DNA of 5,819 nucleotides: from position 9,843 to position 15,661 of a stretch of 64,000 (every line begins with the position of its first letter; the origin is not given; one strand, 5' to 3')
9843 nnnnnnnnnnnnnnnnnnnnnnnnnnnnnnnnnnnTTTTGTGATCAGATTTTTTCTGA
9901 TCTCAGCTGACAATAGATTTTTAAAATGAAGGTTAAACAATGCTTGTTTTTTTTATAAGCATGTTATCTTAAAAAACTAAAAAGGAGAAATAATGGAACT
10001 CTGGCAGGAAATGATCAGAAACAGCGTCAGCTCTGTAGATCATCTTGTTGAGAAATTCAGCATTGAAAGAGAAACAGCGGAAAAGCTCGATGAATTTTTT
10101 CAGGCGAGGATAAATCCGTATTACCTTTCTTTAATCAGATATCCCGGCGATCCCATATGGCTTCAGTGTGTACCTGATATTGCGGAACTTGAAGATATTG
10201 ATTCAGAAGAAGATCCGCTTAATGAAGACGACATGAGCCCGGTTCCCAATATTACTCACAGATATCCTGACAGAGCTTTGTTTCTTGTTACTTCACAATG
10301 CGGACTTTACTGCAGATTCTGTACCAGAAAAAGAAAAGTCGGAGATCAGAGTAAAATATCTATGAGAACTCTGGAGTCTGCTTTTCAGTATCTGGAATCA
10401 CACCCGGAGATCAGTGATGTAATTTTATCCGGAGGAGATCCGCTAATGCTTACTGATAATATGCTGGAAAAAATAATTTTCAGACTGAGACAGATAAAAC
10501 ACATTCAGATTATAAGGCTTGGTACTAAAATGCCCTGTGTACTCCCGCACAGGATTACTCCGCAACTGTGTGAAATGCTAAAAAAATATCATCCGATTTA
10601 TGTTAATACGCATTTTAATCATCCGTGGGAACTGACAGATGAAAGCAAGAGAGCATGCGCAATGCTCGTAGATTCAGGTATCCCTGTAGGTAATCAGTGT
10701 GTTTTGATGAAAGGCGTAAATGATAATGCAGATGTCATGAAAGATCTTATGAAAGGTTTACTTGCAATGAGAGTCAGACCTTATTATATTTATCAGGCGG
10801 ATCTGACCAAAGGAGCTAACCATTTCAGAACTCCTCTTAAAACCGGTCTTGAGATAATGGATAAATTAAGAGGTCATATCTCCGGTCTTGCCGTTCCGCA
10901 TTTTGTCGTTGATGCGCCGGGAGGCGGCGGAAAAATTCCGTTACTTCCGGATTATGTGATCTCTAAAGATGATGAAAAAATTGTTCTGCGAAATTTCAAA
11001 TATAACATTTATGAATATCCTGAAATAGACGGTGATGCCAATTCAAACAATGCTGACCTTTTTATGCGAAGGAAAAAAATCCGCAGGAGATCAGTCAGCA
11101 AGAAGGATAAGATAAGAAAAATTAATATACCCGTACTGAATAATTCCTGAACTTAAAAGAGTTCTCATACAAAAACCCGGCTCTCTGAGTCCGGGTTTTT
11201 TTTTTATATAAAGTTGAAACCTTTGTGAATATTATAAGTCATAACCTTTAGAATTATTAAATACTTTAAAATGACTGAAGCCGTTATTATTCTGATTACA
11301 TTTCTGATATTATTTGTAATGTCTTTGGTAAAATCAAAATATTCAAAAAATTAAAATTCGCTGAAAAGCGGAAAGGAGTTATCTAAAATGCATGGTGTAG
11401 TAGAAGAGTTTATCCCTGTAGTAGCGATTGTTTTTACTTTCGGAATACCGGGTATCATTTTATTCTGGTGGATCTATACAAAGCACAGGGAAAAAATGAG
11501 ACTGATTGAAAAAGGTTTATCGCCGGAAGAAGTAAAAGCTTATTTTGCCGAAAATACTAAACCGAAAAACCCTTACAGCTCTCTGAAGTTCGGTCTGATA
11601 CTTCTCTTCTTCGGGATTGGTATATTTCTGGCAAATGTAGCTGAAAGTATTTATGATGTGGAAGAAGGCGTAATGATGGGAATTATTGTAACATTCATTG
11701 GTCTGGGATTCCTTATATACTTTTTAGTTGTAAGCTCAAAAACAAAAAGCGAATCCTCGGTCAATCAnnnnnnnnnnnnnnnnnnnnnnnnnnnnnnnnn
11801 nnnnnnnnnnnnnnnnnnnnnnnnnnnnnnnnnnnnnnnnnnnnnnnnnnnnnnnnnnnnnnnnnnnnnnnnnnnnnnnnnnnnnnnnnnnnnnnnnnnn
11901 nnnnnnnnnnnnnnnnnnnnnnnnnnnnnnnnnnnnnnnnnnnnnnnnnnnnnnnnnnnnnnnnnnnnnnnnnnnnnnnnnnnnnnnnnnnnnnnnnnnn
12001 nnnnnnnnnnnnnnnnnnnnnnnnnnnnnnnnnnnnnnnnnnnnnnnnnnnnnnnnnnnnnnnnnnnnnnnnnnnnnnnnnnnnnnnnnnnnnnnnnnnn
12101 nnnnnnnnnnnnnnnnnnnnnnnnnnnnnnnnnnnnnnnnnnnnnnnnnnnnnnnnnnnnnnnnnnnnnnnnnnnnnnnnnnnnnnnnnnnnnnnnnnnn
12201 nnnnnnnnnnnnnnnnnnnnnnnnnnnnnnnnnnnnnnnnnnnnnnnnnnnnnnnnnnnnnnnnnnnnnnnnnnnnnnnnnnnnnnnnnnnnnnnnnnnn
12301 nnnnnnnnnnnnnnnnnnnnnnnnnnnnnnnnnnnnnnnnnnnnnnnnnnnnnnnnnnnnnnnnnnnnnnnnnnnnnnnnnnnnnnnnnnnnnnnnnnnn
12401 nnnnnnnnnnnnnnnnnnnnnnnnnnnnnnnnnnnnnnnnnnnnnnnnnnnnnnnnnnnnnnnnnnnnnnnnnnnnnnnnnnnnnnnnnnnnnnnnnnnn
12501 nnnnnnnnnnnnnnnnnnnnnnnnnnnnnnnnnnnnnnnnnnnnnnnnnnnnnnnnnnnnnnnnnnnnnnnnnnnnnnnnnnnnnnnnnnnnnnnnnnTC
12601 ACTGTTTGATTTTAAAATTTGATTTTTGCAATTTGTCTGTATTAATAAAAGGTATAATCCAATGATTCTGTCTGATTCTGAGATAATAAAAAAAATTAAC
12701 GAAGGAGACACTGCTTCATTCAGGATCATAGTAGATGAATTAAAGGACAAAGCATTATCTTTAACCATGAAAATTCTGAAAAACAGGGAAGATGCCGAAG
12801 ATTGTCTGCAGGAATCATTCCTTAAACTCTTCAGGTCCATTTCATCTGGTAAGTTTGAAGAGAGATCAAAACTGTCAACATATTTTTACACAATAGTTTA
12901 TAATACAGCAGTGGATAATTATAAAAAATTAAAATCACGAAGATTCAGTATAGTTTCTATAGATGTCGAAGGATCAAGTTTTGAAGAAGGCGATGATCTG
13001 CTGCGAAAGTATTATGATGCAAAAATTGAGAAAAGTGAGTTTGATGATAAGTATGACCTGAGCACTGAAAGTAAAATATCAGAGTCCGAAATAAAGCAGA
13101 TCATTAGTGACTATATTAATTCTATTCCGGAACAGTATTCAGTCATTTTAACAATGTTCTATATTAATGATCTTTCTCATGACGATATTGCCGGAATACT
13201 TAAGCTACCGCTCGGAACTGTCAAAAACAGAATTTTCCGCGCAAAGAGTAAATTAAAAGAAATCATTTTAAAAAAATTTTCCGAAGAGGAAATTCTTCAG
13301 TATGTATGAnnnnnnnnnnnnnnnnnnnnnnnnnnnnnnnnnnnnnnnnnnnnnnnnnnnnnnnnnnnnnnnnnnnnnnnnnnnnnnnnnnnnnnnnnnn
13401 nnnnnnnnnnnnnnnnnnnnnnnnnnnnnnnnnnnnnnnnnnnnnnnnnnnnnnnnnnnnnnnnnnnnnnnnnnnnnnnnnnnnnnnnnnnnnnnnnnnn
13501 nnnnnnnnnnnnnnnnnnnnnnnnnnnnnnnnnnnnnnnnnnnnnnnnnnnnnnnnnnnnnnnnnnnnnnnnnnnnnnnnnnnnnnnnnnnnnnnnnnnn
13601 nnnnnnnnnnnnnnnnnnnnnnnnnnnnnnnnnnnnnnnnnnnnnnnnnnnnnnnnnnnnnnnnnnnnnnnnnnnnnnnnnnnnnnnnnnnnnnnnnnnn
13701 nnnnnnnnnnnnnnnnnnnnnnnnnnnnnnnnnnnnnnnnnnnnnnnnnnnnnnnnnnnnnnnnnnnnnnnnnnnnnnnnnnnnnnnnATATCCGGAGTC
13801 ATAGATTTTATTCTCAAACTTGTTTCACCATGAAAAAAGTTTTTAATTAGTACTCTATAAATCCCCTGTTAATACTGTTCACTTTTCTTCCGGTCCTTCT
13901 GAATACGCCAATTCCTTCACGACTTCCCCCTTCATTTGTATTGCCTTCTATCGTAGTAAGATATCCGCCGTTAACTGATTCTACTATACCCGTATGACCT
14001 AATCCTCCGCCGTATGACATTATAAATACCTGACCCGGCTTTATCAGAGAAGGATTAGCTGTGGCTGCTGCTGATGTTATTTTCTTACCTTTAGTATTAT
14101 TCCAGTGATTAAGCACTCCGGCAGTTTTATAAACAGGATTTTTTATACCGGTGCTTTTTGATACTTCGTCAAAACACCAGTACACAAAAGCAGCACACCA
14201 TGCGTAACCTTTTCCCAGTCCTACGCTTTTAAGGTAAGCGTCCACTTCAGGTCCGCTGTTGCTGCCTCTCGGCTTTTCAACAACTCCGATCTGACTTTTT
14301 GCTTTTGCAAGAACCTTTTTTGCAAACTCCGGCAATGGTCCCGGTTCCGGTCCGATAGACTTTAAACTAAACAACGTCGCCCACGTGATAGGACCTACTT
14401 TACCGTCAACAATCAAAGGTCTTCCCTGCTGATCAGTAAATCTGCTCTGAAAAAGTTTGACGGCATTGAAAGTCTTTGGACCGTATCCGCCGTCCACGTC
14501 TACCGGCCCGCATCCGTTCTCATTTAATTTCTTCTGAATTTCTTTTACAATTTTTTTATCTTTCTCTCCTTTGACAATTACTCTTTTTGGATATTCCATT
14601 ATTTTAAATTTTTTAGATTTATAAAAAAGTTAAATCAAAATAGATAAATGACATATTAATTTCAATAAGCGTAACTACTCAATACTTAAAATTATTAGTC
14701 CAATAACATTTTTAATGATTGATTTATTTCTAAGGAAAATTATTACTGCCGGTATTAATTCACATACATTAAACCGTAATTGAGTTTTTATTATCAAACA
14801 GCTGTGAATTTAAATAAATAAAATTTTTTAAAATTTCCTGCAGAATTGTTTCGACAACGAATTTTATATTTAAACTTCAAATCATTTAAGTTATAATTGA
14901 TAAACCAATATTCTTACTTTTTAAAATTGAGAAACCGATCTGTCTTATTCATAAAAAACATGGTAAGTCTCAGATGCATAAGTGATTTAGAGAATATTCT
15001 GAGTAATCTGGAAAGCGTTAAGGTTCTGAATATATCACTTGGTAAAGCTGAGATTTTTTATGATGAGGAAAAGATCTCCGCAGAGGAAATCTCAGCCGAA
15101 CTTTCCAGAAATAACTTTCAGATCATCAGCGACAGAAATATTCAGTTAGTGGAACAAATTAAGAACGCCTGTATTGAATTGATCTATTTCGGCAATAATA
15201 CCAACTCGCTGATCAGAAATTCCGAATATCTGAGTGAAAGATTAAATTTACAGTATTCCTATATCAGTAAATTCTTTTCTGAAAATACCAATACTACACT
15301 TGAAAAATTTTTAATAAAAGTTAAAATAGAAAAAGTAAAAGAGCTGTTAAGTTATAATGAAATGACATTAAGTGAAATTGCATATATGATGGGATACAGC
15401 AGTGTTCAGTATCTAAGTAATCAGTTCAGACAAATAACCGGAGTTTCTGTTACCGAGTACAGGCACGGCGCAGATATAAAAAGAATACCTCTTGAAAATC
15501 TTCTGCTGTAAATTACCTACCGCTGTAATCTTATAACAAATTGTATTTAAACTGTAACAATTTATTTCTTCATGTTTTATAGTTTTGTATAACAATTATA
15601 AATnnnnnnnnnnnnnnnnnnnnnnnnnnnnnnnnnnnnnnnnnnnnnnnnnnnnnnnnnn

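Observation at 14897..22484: Uncharacterised seven-gene operon: AraC + PqqD-like + ATP-grasp + PLP decarboxylase + UT-like/M23 fusion + TPR/beta-barrel + TPR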

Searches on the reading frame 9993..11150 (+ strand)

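Call 91: search_protein_families(library=pfam, proteins=[window:9993-11150:+], max_evalue=0.0001)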
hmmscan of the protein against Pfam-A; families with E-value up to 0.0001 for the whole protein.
window:9993-11150:+ (385 aa): 2 families
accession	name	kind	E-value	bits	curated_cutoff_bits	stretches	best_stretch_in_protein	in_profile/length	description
PF12544.13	LAM_C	-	3.5e-24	85.8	26.7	1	289-359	1-71/127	Lysine-2,3-aminomutase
PF04055.27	Radical_SAM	-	4e-14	53.6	29.5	1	99-245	3-157/166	Radical SAM superfamily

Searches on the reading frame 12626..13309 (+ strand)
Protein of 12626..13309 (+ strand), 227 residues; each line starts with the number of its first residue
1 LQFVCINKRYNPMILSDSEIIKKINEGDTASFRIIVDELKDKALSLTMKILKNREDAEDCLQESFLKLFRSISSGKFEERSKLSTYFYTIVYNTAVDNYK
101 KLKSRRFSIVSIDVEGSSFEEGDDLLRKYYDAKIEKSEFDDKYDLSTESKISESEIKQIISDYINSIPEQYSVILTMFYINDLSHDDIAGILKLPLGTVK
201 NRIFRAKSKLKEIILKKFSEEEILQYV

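Call 91: search_protein_families(library=pfam, proteins=[window:12626-13309:+], max_evalue=0.0001)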
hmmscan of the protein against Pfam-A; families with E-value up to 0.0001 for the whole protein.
window:12626-13309:+ (227 aa): 3 families
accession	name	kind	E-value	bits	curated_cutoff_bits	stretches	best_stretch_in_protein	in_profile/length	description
PF08281.18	Sigma70_r4_2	-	1.7e-14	53.6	25.7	1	158-210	2-54/54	Sigma-70, region 4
PF04542.20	Sigma70_r2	-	1.2e-11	44.7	24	1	36-103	2-69/71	Sigma-70 region 2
PF04545.22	Sigma70_r4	-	4.3e-08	33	24.1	1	165-212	3-50/50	Sigma-70, region 4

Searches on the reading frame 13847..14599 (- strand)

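Call 3: search_protein_families(library=pfam, proteins=[window:13847-14599:-], max_evalue=0.01)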
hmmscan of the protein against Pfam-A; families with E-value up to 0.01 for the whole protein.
window:13847-14599:- (250 aa): 3 families
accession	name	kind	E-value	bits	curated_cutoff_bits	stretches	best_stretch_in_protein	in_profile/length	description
PF05257.22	CHAP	-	2e-15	57.5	26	1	129-220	3-81/81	CHAP domain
PF01471.23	PG_binding_1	-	1.4e-10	41.6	23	1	18-76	5-57/57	Putative peptidoglycan binding domain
PF09374.15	PG_binding_3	-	1.4e-05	25.7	24.6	0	21-48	6-32/76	Predicted Peptidoglycan domain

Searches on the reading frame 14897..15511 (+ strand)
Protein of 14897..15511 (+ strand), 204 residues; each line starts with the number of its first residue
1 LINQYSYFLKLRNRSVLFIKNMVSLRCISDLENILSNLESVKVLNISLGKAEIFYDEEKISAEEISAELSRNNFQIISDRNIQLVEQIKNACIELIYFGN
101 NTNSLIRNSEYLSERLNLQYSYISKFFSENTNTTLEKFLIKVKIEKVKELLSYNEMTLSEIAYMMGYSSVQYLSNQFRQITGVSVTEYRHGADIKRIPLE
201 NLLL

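Call 3: search_protein_families(library=pfam, proteins=[window:14897-15511:+], max_evalue=0.01)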
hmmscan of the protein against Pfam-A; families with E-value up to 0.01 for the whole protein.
window:14897-15511:+ (204 aa): 3 families
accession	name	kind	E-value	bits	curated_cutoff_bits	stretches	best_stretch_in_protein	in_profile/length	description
PF12833.13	HTH_18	-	1.5e-15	57.7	33.6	1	112-190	1-79/80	Helix-turn-helix domain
PF00165.29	HTH_AraC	-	2.6e-09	37.4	26.6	1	155-190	8-42/42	Bacterial regulatory helix-turn-helix proteins, AraC family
PF21476.4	PF0610-like_N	-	0.0067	17.1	33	0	145-167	4-26/50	PF0610-like, N-terminal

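Call 4: search_protein_families(library=ncbifam, proteins=[window:14897-15511:+], max_evalue=0.01)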
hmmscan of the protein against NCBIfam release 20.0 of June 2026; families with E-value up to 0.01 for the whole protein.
window:14897-15511:+ (204 aa): 26 families (the best 25 are shown)
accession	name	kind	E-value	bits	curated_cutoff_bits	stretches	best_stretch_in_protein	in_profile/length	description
NF047455.1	TF_Staph_AryK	equivalog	1.7e-13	49.8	850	1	110-193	177-260/759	transcriptional regulator AryK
NF047788.1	TransRegPocR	equivalog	1.8e-09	37.3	500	1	110-190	209-289/296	transcriptional regulator PocR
NF006902.0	PRK09393.1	equivalog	2.2e-09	37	425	1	110-192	240-322/327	transcriptional regulator FtrA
NF007860.0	PRK10572.1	equivalog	4.5e-09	35.6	208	1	106-192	199-285/292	arabinose operon transcriptional regulator AraC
NF007693.0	PRK10371.1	equivalog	5.4e-09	35.7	253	1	97-194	206-302/309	transcriptional regulator MelR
TIGR04094.1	adjacent_YSIRK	equivalog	9.3e-09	34.7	200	1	96-189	292-383/383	YSIRK-targeted surface antigen transcriptional regulator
NF010028.0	PRK13503.1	equivalog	7.4e-08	32.1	288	1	108-193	189-274/278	HTH-type transcriptional activator RhaS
NF049932.1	TranspRegBtr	equivalog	2.6e-07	29.6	900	1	109-189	183-263/531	bacillibactin transport transcriptional regulator Btr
NF010027.0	PRK13502.1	equivalog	4e-06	26.5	384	1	124-191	210-277/282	HTH-type transcriptional activator RhaR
TIGR02297.1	HpaA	equivalog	4.4e-06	26.2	274.65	1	106-190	203-286/287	4-hydroxyphenylacetate catabolism regulatory protein HpaA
NF010025.2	PRK13500.1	equivalog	6.7e-06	25.9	525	1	124-192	210-278/282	HTH-type transcriptional activator RhaR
NF052371.1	TransRegGbdRPseu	equivalog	1.1e-05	24.7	480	1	99-193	235-328/365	choline metabolism transcriptional regulator GbdR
NF010026.0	PRK13501.1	equivalog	1.4e-05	24.5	363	1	121-190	207-276/290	HTH-type transcriptional activator RhaR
NF033794.2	chaper_CopZ_Eh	exception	4.6e-05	23.5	95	1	18-74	5-63/68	copper chaperone CopZ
NF052534.1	RzbtTranRegRhrA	equivalog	6.1e-05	22.4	500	1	123-190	241-309/312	rhizobactin biosynthesis transcriptional regulator RhrA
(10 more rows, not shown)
